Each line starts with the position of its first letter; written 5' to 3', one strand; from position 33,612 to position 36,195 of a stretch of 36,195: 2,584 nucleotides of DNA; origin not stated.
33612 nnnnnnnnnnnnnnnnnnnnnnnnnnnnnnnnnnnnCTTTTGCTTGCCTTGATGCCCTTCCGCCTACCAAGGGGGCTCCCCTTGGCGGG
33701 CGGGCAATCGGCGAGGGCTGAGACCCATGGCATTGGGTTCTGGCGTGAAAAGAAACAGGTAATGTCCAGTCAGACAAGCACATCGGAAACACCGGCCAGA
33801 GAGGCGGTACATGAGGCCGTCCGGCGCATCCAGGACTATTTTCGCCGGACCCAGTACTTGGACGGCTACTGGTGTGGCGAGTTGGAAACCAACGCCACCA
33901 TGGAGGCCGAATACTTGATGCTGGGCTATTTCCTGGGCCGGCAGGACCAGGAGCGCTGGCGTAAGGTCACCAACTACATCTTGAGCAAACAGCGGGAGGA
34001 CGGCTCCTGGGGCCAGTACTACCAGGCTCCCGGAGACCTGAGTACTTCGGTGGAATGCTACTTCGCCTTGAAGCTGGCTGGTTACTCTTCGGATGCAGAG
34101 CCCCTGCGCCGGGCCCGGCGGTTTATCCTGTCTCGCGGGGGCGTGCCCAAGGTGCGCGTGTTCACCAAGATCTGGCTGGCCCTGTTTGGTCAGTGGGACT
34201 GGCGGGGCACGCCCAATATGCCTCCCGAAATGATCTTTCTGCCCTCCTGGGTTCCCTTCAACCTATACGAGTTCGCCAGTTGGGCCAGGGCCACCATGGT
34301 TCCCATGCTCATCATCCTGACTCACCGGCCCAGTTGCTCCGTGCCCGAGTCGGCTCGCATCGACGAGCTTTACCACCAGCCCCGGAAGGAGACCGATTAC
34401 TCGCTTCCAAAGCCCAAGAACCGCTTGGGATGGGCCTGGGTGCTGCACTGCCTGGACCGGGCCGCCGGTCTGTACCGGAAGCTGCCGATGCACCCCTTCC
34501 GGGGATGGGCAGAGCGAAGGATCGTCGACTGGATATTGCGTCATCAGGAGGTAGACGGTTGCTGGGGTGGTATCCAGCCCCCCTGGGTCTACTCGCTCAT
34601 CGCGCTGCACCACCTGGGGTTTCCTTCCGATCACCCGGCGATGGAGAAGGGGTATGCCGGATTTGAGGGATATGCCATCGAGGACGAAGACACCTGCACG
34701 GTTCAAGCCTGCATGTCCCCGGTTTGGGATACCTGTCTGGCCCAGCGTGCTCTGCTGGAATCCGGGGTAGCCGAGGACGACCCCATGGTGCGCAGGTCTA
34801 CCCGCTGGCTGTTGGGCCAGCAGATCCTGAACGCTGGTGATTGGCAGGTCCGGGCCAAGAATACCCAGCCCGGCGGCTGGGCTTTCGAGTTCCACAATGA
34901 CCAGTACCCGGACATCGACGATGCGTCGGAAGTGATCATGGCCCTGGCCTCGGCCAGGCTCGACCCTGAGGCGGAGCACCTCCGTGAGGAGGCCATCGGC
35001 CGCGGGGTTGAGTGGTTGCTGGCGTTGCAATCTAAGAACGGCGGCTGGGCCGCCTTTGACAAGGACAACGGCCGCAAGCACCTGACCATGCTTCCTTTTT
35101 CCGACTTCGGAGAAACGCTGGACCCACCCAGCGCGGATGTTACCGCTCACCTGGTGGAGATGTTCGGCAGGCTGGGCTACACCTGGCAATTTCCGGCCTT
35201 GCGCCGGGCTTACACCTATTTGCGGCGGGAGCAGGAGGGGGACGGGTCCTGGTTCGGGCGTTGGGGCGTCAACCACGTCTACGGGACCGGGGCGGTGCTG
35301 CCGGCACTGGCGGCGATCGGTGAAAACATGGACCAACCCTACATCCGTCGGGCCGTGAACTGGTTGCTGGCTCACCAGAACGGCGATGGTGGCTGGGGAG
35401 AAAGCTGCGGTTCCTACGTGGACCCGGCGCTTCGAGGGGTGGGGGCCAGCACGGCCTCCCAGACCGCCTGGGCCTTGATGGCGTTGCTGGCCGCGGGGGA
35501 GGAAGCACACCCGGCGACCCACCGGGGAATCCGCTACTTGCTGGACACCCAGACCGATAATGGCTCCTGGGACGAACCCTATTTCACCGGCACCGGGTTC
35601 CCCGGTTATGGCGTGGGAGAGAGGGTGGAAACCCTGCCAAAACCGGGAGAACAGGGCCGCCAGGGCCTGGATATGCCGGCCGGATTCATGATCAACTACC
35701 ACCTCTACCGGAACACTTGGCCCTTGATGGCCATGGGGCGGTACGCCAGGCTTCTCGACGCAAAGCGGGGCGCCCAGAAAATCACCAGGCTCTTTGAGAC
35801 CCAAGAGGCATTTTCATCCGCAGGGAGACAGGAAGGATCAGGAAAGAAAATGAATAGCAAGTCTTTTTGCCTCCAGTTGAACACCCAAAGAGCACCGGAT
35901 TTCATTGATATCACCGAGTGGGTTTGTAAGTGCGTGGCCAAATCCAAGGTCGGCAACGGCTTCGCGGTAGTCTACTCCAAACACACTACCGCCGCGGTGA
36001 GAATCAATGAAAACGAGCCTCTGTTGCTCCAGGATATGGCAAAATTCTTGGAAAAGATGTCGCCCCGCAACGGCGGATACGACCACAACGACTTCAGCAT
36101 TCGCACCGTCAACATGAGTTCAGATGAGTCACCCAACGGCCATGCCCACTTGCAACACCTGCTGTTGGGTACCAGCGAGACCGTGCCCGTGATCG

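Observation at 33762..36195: Squalene-hopene cyclase reading frame has no stop and runs in frame into a YjbQ/UPF0047 module (not in the ORF track)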

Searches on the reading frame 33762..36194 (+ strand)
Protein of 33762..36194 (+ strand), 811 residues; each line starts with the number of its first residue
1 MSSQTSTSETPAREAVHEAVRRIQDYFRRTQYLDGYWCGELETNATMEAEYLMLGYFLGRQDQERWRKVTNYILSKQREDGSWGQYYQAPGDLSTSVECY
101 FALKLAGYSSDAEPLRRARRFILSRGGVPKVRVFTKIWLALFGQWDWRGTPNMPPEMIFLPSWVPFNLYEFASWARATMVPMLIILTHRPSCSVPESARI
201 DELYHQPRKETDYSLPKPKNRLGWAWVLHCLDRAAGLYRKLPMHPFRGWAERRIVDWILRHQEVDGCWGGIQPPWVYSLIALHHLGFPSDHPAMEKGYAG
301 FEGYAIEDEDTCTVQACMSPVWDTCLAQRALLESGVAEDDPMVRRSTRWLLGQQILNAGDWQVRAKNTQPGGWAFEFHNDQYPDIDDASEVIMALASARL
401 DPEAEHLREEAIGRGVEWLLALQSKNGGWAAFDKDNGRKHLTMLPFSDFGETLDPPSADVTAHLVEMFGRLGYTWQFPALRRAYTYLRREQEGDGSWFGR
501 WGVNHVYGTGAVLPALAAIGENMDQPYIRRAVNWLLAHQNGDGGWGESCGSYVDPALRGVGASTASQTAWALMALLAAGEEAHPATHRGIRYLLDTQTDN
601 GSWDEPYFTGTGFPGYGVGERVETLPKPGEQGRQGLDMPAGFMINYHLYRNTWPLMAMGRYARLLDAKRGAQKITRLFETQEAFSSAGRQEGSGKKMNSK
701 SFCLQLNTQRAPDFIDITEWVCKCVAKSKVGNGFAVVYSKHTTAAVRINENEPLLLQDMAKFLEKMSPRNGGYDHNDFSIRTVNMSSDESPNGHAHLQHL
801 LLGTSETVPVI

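Call 4: search_protein_families(library=pfam, proteins=[window:33762-36194:+], max_evalue=0.01)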
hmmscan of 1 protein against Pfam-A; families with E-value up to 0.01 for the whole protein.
window:33762-36194:+ (811 aa): 6 families
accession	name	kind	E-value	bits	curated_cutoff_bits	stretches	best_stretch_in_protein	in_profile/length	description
PF13243.12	SQHop_cyclase_C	-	3.6e-140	467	26.1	3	318-615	1-296/319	Squalene-hopene cyclase C-terminal domain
PF13249.12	SQHop_cyclase_N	-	3.3e-127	424.1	26.2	2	21-309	2-290/291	Squalene-hopene cyclase N-terminal domain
PF01894.22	UPF0047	-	1.2e-20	74.3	27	1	716-810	1-86/117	Uncharacterised protein family UPF0047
PF07678.20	TED_complement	-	2.8e-08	33.7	22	1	522-599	110-192/312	A-macroglobulin TED domain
PF09492.16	Pec_lyase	-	2.2e-07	30.9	22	0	404-432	57-84/292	Pectic acid lyase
PF00432.27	Prenyltrans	-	2.1e-06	27.8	26.5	1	406-612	46-215/304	Prenyltransferase alpha-alpha toroid domain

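Call 5: search_protein_families(library=ncbifam, proteins=[window:33762-36194:+], max_evalue=0.01)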
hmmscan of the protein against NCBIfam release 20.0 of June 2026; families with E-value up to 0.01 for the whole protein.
window:33762-36194:+ (811 aa): 7 families
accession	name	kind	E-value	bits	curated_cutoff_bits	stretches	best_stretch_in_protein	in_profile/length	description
TIGR01507.1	hopene_cyclase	equivalog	2.2e-238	792.8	431.1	1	6-615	7-612/640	squalene--hopene cyclase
TIGR01787.1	squalene_cyclas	subfamily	4.1e-188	626.9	322.7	2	19-615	1-599/622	squalene/oxidosqualene cyclases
TIGR03463.1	osq_cycl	subfamily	1.1e-72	245.3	851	1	29-607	6-606/634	2,3-oxidosqualene cyclase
TIGR04277.1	squa_tetra_cyc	equivalog_domain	5.8e-59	200.2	500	2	321-615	314-599/624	tetrahymanol synthase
TIGR00149.1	TIGR00149_YjbQ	hypoth_equivalog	1.3e-20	73.4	67.75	1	704-810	3-99/132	secondary thiamine-phosphate synthase enzyme YjbQ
NF053823.1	SCO2321_fam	equivalog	7e-15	54.8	300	1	509-554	104-147/405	SCO2321 family membrane protein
TIGR02474.1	pec_lyase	equivalog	0.00043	20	189.8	0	395-434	54-92/295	pectate lyase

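Call 49: search_protein_representatives(protein=window:33762-36194:+)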
Query: 811 residues. Proteins with E-value up to 0.001 (for the whole library): 10347; up to 1e-10: 5614; up to 1e-30: 1676. The best 150 are listed.
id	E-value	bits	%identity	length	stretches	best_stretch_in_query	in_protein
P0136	4.5e-254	862.2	58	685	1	13-663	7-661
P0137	9.7e-197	672.5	50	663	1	15-615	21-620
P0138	1.0e-194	665.8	62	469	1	13-457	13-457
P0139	1.3e-182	625.7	45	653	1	30-662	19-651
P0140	3.9e-179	614.2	45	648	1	18-666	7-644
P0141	1.5e-176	605.7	49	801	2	15-615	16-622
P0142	9.2e-172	589.9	72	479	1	228-578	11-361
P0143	7.9e-171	586.8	49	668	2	11-615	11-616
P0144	4.5e-169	580.9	45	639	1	15-665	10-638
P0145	3.5e-160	551.5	44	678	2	15-614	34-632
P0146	9.9e-158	543.4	45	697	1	25-661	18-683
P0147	1.4e-157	543.0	49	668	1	16-525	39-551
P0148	9.9e-157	540.1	43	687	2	14-615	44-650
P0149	7.8e-156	537.2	44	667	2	7-614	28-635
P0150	1.4e-154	533.0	43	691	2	14-616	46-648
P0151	5.1e-153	527.8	45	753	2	214-615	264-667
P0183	6.2e-130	451.5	42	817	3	13-474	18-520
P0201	4.8e-120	418.8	38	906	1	10-669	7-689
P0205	1.2e-118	414.1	42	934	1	29-597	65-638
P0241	5.2e-103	362.4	37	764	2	343-615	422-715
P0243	7.5e-103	361.9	38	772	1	36-662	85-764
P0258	3.4e-98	346.5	43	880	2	74-514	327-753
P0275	1.3e-93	331.3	54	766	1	238-521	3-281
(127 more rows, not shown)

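Call 50: search_protein_families(library=pfam, proteins=[P0141, P0183, P0201, P0205, P0151, P0258, P0275, P0243, P0241, P0136], max_evalue=0.00001)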
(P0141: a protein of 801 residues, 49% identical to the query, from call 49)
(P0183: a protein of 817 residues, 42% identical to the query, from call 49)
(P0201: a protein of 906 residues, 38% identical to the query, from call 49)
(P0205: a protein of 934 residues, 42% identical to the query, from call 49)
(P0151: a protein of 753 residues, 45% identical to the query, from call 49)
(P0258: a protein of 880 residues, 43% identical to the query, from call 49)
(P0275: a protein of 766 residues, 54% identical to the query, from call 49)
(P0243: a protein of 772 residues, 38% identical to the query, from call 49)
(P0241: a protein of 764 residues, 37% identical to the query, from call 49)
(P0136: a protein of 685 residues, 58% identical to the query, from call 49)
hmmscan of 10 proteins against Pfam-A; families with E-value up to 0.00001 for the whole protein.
P0141 (801 aa): 4 families
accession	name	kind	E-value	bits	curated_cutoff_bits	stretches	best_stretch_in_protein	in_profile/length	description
PF13243.12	SQHop_cyclase_C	-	1.5e-129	432.1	26.1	1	320-644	2-318/319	Squalene-hopene cyclase C-terminal domain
PF13249.12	SQHop_cyclase_N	-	1.3e-111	372.9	26.2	1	22-309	2-289/291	Squalene-hopene cyclase N-terminal domain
PF01976.22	DUF116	-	8.7e-28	97.2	25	1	654-786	30-153/155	Protein of unknown function DUF116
PF07678.20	TED_complement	-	2.2e-06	27.5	22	0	489-605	75-191/312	A-macroglobulin TED domain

P0183 (817 aa): 3 families
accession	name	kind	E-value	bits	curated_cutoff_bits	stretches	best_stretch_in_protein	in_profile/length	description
PF13243.12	SQHop_cyclase_C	-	8.3e-123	409.9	26.1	3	551-708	160-317/319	Squalene-hopene cyclase C-terminal domain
PF13249.12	SQHop_cyclase_N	-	1.6e-102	343.1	26.2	1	25-324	1-289/291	Squalene-hopene cyclase N-terminal domain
PF09492.16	Pec_lyase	-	2.6e-07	30.6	22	0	454-499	60-103/292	Pectic acid lyase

P0201 (906 aa): 4 families
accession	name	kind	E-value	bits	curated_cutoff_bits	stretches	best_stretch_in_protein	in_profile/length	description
PF13243.12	SQHop_cyclase_C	-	2e-105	352.8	26.1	1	330-681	1-317/319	Squalene-hopene cyclase C-terminal domain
PF13249.12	SQHop_cyclase_N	-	2.2e-96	322.9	26.2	1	18-321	2-290/291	Squalene-hopene cyclase N-terminal domain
PF03033.26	Glyco_transf_28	-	8.8e-10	39.2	26.2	1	717-792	1-83/139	Glycosyltransferase family 28 N-terminal domain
PF00432.27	Prenyltrans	-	2.3e-06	27.7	26.5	0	548-622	149-211/304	Prenyltransferase alpha-alpha toroid domain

P0205 (934 aa): 3 families
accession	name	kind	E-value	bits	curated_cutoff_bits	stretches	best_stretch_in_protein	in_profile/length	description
PF13243.12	SQHop_cyclase_C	-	1.4e-113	379.6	26.1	1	350-643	1-283/319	Squalene-hopene cyclase C-terminal domain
PF13249.12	SQHop_cyclase_N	-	3.5e-109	364.9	26.2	1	58-341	3-290/291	Squalene-hopene cyclase N-terminal domain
PF00432.27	Prenyltrans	-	1.1e-09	38.6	26.5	1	429-640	31-211/304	Prenyltransferase alpha-alpha toroid domain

P0151 (753 aa): 3 families
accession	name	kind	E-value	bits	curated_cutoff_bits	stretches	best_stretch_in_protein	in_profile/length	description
PF13243.12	SQHop_cyclase_C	-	9.7e-145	482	26.1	1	368-690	1-319/319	Squalene-hopene cyclase C-terminal domain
PF13249.12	SQHop_cyclase_N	-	7e-107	357.4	26.2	1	55-358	15-289/291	Squalene-hopene cyclase N-terminal domain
PF09492.16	Pec_lyase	-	7.6e-07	29.1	22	0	446-557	50-161/292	Pectic acid lyase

P0258 (880 aa): 3 families
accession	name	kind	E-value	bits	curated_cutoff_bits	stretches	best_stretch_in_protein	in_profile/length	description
PF13249.12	SQHop_cyclase_N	-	4.4e-72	243.2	26.2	1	328-554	56-290/291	Squalene-hopene cyclase N-terminal domain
PF13243.12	SQHop_cyclase_C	-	1e-61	209.2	26.1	2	564-758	2-200/319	Squalene-hopene cyclase C-terminal domain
PF01593.30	Amino_oxidase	-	1.3e-14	54.8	19.8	1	196-241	394-439/443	Flavin containing amine oxidoreductase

P0275 (766 aa): 3 families
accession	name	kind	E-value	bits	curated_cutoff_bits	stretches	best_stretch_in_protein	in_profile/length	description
PF13243.12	SQHop_cyclase_C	-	1.5e-83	280.9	26.1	1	84-284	2-205/319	Squalene-hopene cyclase C-terminal domain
PF02401.23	LYTB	-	2.1e-46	158.8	24.5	1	605-747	6-142/267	LytB protein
PF13249.12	SQHop_cyclase_N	-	1.9e-28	99.9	26.2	1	2-74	218-290/291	Squalene-hopene cyclase N-terminal domain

P0243 (772 aa): 3 families
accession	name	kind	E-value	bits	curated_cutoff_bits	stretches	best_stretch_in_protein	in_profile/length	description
PF13243.12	SQHop_cyclase_C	-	5.3e-106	354.7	26.1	2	390-691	2-279/319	Squalene-hopene cyclase C-terminal domain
PF13249.12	SQHop_cyclase_N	-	1.2e-97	327.1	26.2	1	85-374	17-290/291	Squalene-hopene cyclase N-terminal domain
PF00432.27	Prenyltrans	-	2.3e-09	37.5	26.5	1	504-692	51-211/304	Prenyltransferase alpha-alpha toroid domain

P0241 (764 aa): 3 families
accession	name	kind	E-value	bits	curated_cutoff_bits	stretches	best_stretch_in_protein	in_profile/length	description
PF13243.12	SQHop_cyclase_C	-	5.3e-109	364.5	26.1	1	414-737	18-318/319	Squalene-hopene cyclase C-terminal domain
PF13249.12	SQHop_cyclase_N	-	1.6e-83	280.7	26.2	1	13-300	2-285/291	Squalene-hopene cyclase N-terminal domain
PF00432.27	Prenyltrans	-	2.6e-13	50.5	26.5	1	495-702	42-215/304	Prenyltransferase alpha-alpha toroid domain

P0136 (685 aa): 4 families
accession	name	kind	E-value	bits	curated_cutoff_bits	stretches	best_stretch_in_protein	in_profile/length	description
PF13243.12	SQHop_cyclase_C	-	4.5e-142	473.2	26.1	1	315-613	1-296/319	Squalene-hopene cyclase C-terminal domain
PF13249.12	SQHop_cyclase_N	-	4.2e-125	417.2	26.2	1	15-297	2-284/291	Squalene-hopene cyclase N-terminal domain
PF07678.20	TED_complement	-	1.6e-07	31.2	22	0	524-595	114-190/312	A-macroglobulin TED domain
PF00432.27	Prenyltrans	-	3.4e-06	27.1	26.5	0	407-598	49-213/304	Prenyltransferase alpha-alpha toroid domain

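Call 62: find_encoding_contigs(protein=P0137, flank=5000, max_places=2)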
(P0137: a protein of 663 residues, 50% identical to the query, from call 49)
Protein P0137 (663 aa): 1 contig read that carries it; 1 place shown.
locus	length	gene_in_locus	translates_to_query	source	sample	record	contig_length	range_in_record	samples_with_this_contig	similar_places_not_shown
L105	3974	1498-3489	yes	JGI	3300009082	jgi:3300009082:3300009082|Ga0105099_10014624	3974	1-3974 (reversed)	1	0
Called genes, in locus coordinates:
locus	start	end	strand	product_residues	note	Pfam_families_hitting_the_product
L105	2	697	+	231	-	?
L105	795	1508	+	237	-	PF01048:PNP_UDP_1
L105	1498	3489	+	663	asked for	PF00432:Prenyltrans (faint), PF13249:SQHop_cyclase_N, PF13243:SQHop_cyclase_C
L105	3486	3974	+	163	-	?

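Call 63: find_encoding_contigs(protein=P0139, flank=5000, max_places=2)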
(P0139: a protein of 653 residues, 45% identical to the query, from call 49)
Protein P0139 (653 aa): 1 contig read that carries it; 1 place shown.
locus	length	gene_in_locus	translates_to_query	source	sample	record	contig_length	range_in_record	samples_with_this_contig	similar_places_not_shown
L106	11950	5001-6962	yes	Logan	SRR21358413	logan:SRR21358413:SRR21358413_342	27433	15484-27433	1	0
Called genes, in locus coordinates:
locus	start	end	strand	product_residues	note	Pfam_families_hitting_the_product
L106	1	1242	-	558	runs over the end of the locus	PF03321:GH3, PF23571:GH3_M, PF23572:GH3_C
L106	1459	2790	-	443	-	PF00067:p450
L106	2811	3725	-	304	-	PF00494:SQS_PSY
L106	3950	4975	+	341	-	PF00494:SQS_PSY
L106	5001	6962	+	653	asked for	PF00432:Prenyltrans (faint), PF13249:SQHop_cyclase_N, PF07678:TED_complement (faint), PF13243:SQHop_cyclase_C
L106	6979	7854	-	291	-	PF00494:SQS_PSY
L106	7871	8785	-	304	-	PF00288:GHMP_kinases_N (weak)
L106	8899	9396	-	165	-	-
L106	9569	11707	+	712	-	PF00150:Cellulase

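Call 64: search_protein_families(library=pfam, proteins=[L105:3486-3974:+, L105:2-697:+], max_evalue=0.001)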
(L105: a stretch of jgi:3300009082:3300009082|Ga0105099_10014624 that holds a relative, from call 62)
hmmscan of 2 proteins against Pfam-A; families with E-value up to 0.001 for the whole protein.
L105:3486-3974:+ (163 aa): 1 family
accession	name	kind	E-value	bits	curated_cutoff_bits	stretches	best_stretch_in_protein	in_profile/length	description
PF00494.24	SQS_PSY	-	4.5e-06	27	26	1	37-102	3-63/263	Squalene/phytoene synthase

L105:2-697:+ (231 aa): 1 family
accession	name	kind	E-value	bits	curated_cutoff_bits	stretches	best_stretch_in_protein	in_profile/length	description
PF00348.22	polyprenyl_synt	-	1.2e-38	133.2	27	1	2-180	79-249/251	Polyprenyl synthetase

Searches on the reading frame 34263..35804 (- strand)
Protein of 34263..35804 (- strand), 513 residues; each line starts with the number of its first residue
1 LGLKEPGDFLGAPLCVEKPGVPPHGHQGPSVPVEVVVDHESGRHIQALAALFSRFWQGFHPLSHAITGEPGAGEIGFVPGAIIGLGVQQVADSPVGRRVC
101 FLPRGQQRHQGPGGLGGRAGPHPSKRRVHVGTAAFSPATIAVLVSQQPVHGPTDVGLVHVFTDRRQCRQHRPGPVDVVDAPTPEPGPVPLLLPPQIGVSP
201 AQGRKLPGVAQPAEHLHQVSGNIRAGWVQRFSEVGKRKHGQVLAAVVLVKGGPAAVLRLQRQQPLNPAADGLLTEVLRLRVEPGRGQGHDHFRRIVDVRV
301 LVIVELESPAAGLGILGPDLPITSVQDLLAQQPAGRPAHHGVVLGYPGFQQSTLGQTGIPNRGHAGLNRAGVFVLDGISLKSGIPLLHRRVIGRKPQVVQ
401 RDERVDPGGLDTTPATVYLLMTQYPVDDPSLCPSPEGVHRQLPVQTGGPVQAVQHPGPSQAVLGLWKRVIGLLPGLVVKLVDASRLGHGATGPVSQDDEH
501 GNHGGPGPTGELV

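Call 58: search_protein_families(library=pfam, proteins=[window:34263-35804:-], max_evalue=0.001)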
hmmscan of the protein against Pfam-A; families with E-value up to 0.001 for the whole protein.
window:34263-35804:- (513 aa): 0 families
